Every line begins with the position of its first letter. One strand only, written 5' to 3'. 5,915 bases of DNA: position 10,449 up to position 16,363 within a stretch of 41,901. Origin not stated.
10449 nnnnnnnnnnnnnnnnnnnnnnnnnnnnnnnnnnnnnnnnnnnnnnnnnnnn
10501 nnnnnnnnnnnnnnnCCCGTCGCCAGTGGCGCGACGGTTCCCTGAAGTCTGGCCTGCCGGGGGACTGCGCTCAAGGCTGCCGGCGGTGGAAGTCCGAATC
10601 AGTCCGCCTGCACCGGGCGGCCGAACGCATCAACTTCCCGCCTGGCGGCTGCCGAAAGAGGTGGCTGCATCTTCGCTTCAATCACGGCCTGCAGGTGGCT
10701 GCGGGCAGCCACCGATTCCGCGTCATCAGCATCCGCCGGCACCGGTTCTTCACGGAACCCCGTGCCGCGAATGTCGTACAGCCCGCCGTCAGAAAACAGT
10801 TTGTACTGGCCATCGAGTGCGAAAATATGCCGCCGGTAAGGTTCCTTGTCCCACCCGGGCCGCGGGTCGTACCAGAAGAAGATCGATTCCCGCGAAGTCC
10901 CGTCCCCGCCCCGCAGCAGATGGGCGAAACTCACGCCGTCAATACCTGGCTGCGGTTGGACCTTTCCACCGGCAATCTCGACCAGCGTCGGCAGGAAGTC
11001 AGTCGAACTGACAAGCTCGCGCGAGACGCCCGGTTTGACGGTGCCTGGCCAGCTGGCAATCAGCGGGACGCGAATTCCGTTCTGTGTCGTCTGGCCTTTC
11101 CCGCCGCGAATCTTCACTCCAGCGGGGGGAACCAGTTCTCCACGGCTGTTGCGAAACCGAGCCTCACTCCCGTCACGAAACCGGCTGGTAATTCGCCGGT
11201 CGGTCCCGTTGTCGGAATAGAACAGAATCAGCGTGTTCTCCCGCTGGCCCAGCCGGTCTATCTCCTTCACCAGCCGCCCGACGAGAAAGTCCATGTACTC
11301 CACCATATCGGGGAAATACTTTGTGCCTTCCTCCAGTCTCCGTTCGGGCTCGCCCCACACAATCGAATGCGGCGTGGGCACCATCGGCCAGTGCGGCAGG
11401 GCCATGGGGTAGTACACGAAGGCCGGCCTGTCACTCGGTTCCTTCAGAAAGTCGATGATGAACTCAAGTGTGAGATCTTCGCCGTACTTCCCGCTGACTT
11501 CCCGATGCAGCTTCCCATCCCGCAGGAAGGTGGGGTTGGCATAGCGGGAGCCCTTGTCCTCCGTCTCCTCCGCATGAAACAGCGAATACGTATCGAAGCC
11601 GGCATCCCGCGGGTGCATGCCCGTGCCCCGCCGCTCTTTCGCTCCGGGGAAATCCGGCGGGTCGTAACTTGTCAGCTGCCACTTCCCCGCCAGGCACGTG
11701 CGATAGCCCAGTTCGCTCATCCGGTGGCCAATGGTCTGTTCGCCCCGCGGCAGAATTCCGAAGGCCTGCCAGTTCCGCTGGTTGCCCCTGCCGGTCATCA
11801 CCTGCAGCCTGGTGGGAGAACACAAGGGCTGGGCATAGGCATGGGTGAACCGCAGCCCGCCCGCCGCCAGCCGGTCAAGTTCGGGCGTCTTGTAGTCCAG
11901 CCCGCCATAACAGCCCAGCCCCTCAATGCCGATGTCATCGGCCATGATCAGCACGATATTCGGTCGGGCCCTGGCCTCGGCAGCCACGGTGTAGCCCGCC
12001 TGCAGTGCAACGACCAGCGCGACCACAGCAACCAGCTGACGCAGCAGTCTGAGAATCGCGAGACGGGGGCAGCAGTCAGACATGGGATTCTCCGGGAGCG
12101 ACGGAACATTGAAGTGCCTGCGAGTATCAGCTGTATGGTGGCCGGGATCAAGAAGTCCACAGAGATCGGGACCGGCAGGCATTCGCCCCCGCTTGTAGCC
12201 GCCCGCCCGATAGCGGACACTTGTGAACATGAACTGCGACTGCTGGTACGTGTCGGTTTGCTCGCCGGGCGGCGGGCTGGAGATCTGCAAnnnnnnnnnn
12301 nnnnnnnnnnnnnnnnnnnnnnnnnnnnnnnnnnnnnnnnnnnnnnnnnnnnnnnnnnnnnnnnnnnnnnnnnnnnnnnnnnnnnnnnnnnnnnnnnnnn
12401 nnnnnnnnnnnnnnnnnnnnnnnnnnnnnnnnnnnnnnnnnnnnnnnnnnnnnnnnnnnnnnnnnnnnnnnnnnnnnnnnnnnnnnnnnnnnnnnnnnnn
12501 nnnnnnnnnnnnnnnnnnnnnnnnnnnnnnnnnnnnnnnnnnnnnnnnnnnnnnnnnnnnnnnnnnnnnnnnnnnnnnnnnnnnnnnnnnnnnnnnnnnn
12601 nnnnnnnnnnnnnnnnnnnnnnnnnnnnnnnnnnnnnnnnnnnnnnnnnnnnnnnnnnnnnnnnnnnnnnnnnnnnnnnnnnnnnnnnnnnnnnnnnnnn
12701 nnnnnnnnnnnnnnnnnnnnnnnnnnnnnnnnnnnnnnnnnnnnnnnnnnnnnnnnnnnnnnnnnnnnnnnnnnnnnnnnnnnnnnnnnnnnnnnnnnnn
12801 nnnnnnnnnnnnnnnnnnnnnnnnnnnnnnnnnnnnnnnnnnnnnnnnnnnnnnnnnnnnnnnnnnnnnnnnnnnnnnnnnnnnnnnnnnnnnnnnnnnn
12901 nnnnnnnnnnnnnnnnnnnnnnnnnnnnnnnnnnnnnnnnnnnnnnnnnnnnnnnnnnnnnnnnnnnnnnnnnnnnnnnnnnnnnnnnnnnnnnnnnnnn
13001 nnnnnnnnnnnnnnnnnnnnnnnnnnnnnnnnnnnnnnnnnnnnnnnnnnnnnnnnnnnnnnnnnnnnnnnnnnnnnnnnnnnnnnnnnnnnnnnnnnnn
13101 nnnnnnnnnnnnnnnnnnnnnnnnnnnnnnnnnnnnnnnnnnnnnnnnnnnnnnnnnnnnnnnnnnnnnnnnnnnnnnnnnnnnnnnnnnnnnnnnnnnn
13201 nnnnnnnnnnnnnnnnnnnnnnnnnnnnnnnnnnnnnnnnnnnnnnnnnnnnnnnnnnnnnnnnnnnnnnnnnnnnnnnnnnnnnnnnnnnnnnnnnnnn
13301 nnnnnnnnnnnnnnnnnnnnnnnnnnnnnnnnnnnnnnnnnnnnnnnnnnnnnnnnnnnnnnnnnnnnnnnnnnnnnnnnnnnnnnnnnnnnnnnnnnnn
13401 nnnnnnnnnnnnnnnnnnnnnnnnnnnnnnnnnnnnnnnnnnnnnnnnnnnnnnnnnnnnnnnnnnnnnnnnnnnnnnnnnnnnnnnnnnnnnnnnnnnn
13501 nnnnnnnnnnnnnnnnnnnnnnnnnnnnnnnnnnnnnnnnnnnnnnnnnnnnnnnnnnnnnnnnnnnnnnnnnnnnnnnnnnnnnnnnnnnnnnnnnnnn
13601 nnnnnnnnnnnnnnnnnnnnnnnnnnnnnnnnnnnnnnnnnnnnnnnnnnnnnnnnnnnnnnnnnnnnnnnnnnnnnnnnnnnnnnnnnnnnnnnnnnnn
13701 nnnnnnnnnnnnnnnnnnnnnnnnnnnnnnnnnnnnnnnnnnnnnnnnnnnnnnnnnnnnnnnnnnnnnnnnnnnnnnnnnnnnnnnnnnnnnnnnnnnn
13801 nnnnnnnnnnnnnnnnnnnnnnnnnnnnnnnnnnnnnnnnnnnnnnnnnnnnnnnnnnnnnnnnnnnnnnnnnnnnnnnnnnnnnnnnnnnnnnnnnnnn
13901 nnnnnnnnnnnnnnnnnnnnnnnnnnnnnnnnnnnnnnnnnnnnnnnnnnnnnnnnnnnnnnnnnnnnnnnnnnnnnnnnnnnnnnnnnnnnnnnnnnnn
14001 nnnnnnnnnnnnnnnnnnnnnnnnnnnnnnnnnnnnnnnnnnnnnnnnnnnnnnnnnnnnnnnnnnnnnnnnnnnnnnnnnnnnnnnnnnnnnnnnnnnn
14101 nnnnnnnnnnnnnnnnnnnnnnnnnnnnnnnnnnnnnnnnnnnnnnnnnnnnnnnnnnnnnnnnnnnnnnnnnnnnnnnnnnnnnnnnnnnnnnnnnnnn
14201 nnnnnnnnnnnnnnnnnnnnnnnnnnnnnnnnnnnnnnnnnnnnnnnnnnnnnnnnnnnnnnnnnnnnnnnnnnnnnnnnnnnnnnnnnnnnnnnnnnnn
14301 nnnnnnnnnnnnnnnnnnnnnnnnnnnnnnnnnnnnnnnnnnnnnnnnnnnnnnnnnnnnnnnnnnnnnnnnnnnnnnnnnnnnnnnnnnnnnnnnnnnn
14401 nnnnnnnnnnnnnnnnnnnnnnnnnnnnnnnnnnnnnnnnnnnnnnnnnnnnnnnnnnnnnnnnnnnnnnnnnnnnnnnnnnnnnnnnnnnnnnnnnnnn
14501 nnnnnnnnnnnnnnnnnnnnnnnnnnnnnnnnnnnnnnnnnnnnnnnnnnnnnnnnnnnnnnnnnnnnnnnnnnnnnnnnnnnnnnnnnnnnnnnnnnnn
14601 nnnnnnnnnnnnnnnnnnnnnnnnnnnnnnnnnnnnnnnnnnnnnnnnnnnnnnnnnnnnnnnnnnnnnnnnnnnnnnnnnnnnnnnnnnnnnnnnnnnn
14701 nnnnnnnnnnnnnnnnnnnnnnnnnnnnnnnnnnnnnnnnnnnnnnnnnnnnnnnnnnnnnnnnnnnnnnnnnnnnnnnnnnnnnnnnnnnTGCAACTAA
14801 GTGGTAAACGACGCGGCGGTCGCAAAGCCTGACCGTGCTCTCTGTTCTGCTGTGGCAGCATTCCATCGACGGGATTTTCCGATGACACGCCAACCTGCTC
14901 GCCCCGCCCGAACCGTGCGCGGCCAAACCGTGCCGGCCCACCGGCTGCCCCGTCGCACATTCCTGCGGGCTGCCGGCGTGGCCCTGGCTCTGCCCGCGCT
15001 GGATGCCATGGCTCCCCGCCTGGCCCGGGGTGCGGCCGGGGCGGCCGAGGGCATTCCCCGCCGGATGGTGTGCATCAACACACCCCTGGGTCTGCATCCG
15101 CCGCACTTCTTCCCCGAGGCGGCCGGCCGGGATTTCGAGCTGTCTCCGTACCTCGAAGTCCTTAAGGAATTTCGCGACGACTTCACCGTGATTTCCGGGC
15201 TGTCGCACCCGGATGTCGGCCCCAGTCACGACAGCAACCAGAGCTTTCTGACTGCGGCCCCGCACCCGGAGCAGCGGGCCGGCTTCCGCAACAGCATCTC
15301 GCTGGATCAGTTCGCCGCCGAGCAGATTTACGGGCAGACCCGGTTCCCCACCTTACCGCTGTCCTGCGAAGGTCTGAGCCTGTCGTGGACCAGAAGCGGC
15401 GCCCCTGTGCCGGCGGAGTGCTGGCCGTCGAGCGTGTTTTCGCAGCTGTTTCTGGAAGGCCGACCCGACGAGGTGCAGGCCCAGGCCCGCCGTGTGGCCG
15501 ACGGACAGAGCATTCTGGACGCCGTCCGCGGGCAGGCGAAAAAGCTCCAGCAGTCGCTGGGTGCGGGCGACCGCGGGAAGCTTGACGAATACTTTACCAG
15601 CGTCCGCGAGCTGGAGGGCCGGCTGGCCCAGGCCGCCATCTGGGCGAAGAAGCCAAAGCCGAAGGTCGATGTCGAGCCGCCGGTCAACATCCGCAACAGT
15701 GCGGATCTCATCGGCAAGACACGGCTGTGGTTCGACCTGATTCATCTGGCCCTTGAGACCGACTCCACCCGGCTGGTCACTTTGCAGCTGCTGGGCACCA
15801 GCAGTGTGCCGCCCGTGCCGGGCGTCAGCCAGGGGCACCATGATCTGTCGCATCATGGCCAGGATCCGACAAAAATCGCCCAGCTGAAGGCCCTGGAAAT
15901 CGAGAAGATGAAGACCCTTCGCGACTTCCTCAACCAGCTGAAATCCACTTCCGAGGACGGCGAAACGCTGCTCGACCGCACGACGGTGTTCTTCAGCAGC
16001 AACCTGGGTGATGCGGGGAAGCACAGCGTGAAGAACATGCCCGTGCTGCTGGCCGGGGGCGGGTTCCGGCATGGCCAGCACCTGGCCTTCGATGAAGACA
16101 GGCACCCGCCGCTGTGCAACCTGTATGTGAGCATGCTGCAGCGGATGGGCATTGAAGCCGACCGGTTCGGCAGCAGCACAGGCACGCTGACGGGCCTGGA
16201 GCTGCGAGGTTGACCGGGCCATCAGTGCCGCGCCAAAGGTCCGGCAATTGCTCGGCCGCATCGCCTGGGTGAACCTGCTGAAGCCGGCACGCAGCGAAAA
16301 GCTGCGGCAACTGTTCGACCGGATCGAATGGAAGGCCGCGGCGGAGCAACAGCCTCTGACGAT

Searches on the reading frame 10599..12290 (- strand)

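Call 58: search_protein_families(library=pfam, proteins=[window:10599-12290:-], max_evalue=0.00001)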
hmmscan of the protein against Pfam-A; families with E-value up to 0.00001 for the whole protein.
window:10599-12290:- (563 aa): 2 families
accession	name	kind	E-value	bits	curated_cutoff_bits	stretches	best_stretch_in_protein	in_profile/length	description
PF00884.28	Sulfatase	-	7.5e-48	163.8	25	1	110-441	1-300/301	Sulfatase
PF16347.10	SGSH_C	-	3.5e-08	34.2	29.3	1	403-498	13-106/154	N-sulphoglucosamine sulphohydrolase, C-terminal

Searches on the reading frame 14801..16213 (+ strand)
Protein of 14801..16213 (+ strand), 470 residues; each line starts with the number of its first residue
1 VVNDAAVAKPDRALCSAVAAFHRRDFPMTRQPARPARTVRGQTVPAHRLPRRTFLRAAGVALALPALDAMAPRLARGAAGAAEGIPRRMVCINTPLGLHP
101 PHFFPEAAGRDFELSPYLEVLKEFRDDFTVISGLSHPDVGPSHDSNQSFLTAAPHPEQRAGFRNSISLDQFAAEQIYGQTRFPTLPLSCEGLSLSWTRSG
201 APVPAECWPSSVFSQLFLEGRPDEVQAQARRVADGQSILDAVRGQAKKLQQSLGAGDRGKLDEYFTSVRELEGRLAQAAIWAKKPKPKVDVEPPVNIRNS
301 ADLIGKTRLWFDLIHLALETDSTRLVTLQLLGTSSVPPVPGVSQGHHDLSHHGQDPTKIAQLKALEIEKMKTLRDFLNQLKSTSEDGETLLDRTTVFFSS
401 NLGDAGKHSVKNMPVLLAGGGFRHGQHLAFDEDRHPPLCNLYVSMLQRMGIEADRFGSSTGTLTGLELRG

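Call 58: search_protein_families(library=pfam, proteins=[window:14801-16213:+], max_evalue=0.00001)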
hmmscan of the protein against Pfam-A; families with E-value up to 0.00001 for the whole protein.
window:14801-16213:+ (470 aa): 1 family
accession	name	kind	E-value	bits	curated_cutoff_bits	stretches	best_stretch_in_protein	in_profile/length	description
PF07586.16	HXXSHH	-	1.8e-83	281.1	30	1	88-366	1-299/307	Protein of unknown function (DUF1552)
